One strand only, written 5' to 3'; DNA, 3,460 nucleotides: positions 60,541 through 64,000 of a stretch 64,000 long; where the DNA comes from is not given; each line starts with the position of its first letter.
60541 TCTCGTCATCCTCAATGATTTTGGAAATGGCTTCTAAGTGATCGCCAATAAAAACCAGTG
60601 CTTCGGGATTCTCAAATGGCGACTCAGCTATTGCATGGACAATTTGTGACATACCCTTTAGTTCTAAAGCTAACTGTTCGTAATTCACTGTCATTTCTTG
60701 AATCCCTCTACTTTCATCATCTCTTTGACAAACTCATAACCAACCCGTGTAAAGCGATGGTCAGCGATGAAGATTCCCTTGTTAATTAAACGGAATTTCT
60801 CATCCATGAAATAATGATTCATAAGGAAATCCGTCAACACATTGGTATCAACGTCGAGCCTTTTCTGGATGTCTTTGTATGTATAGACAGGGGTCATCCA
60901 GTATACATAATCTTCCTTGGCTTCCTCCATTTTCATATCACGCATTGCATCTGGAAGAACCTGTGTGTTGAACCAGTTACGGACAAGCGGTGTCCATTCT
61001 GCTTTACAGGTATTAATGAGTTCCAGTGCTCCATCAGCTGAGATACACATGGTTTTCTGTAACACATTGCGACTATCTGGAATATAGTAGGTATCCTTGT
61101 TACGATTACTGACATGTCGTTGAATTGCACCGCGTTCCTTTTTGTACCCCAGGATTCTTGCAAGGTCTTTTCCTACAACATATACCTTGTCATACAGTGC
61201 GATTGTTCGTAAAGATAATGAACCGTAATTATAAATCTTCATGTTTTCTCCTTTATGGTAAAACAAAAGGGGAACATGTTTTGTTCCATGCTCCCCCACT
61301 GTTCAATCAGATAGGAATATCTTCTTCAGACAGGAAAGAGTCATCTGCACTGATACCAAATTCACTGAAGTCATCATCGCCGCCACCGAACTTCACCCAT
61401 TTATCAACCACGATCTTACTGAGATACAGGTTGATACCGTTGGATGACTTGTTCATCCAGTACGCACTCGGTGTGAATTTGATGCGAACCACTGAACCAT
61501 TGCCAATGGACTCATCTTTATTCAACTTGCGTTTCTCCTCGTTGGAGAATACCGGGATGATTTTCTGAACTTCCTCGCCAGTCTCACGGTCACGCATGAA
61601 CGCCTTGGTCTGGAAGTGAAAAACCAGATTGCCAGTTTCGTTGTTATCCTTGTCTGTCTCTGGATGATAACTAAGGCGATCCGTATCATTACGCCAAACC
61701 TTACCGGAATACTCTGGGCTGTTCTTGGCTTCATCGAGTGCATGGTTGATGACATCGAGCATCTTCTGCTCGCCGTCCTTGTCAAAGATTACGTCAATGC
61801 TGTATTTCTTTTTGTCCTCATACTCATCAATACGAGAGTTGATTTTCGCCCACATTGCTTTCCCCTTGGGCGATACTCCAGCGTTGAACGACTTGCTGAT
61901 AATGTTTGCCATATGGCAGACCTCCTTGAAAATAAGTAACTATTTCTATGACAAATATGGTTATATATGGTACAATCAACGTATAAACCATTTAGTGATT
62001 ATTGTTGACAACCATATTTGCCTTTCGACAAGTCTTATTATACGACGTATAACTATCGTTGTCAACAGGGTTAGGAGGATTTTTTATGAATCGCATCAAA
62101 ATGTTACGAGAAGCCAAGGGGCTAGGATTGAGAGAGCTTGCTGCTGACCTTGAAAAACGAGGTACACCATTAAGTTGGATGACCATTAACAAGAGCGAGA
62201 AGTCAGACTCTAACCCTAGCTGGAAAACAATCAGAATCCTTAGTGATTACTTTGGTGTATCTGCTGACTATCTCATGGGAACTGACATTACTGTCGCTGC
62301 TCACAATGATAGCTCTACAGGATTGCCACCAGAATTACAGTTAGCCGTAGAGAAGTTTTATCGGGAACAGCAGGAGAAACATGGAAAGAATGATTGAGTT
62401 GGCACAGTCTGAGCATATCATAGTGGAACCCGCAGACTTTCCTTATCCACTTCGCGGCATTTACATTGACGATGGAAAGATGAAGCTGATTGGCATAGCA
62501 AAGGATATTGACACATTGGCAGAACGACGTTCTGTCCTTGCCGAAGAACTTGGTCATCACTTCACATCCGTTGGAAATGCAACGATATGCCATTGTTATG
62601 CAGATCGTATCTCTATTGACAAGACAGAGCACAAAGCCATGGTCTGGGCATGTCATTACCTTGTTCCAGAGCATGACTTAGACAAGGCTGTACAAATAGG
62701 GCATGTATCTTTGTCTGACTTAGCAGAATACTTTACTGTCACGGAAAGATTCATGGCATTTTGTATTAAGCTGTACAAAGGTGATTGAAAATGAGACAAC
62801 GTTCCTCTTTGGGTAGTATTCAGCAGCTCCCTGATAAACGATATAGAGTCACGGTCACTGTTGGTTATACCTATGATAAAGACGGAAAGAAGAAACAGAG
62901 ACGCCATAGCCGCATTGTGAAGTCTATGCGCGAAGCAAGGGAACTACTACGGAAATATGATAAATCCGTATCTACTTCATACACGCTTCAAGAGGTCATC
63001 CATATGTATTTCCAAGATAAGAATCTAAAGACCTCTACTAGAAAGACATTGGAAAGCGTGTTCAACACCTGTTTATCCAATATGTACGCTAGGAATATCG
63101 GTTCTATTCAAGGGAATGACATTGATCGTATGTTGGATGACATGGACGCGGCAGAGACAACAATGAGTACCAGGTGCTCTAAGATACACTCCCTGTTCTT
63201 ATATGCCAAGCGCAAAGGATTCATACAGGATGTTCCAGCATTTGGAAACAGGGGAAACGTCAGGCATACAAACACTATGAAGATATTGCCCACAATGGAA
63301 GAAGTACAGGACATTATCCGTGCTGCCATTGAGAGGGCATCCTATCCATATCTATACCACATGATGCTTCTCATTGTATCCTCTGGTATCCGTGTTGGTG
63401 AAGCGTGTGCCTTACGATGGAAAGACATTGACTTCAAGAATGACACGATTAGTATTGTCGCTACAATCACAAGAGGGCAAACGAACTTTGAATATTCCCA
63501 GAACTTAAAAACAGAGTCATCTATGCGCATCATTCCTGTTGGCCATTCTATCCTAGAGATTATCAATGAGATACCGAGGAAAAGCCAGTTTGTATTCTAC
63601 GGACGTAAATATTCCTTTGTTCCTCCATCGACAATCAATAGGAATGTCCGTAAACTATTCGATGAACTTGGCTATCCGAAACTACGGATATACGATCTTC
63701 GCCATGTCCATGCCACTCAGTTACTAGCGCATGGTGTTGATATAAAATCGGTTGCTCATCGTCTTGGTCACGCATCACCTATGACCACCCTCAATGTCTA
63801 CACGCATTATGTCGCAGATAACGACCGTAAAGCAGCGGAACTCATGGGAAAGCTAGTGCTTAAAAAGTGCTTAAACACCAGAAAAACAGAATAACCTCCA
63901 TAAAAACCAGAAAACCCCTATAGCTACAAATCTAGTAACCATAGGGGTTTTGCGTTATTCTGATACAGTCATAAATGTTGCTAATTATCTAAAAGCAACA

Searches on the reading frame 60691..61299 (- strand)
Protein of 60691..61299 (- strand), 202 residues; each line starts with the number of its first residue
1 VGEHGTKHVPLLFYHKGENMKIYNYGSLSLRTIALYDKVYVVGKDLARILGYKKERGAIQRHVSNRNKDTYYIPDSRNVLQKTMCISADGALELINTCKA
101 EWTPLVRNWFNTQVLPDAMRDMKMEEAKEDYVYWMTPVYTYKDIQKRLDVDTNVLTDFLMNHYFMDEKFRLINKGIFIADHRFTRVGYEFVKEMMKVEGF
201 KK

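Call 52: search_protein_families(library=phrogs, max_evalue=0.001, proteins=[window:60691-61299:-])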
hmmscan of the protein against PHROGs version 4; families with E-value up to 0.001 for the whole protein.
window:60691-61299:- (202 aa): 11 families
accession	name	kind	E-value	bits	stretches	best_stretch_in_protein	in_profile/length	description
phrog_2977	-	transcription regulation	2.5e-12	47.8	1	15-101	59-148/150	anti-repressor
phrog_463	-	transcription regulation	2.8e-11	44.4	1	19-122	4-108/250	anti-repressor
phrog_130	-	transcription regulation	6.6e-11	42.9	1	19-117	159-257/480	anti-repressor Ant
phrog_7940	-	unknown function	1.1e-10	42.5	1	18-127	2-110/252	-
phrog_2899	-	transcription regulation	5.2e-10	40.4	1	20-129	7-116/263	anti-repressor Ant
phrog_245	-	transcription regulation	7e-08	33.3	1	22-121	43-140/319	anti-repressor Ant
phrog_9976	-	transcription regulation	3.3e-06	28.1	1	20-116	1-96/188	anti-repressor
phrog_5060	-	transcription regulation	1.2e-05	26.5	1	20-124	7-119/224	anti-repressor Ant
phrog_2011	-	transcription regulation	1.8e-05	25.6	1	19-117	3-109/275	anti-repressor Ant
phrog_2593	-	transcription regulation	0.00012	22.9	1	19-116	21-125/255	anti-repressor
phrog_34000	-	unknown function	0.00033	21.5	1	41-137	37-137/194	-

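Call 89: search_protein_families(library=pfam, max_evalue=0.01, proteins=[window:60691-61299:-])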
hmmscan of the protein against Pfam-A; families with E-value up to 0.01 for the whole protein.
window:60691-61299:- (202 aa): 1 family
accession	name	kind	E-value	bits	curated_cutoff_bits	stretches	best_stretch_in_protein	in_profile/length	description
PF02498.22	Bro-N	-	9.6e-14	52.2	25.6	1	30-116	2-96/96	BRO family, N-terminal domain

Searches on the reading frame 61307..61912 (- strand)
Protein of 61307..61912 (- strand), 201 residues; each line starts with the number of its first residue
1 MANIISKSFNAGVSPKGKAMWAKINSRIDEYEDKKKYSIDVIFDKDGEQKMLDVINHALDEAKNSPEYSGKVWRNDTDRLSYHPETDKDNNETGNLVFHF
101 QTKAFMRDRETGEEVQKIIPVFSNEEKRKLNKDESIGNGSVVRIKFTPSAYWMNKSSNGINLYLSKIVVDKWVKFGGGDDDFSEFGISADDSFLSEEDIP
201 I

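Call 52: search_protein_families(library=phrogs, max_evalue=0.001, proteins=[window:61307-61912:-])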
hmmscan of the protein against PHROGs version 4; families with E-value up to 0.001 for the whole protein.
window:61307-61912:- (201 aa): 1 family
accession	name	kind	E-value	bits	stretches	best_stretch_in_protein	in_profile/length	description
phrog_112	-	DNA, RNA and nucleotide metabolism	1e-21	78.8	1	13-193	23-199/265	Gp2.5-like ssDNA binding protein and ssDNA annealing protein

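Call 89: search_protein_families(library=pfam, max_evalue=0.01, proteins=[window:61307-61912:-])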
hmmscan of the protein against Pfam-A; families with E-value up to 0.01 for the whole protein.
window:61307-61912:- (201 aa): 1 family
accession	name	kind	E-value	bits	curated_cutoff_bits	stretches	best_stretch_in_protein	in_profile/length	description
PF21265.3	SBB_T7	-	2.8e-08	34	27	1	32-166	22-163/169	Single-stranded DNA-binding protein, Bacteriophage T7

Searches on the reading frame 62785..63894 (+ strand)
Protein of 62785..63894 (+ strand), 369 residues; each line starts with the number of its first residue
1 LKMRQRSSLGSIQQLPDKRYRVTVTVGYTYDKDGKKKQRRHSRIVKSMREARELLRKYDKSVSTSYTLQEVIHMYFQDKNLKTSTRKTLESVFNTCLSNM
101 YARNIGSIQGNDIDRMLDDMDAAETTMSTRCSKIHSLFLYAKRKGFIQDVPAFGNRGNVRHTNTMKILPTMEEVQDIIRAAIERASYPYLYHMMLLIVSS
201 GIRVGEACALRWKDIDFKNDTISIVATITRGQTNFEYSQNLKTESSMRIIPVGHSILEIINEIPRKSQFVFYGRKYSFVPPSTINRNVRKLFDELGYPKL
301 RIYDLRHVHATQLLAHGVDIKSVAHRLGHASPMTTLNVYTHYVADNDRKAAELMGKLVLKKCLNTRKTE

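Call 51: search_protein_families(library=phrogs, max_evalue=0.001, proteins=[window:62785-63894:+])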
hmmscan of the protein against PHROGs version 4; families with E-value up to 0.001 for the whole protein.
window:62785-63894:+ (369 aa): 6 families
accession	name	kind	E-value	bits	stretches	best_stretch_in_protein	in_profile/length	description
phrog_1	-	integration and excision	4.1e-62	212.3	1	16-359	120-452/611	integrase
phrog_216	-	integration and excision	3.8e-34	119.1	1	129-356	17-238/301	integrase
phrog_7685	-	integration and excision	8.4e-17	62.5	1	240-357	121-238/240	integrase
phrog_7244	-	integration and excision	2.9e-06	27.7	1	65-238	72-244/263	integrase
phrog_25190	-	integration and excision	7.5e-06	27.3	1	257-343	10-90/109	integrase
phrog_5127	-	integration and excision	0.00021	21.9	1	161-329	188-321/355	integrase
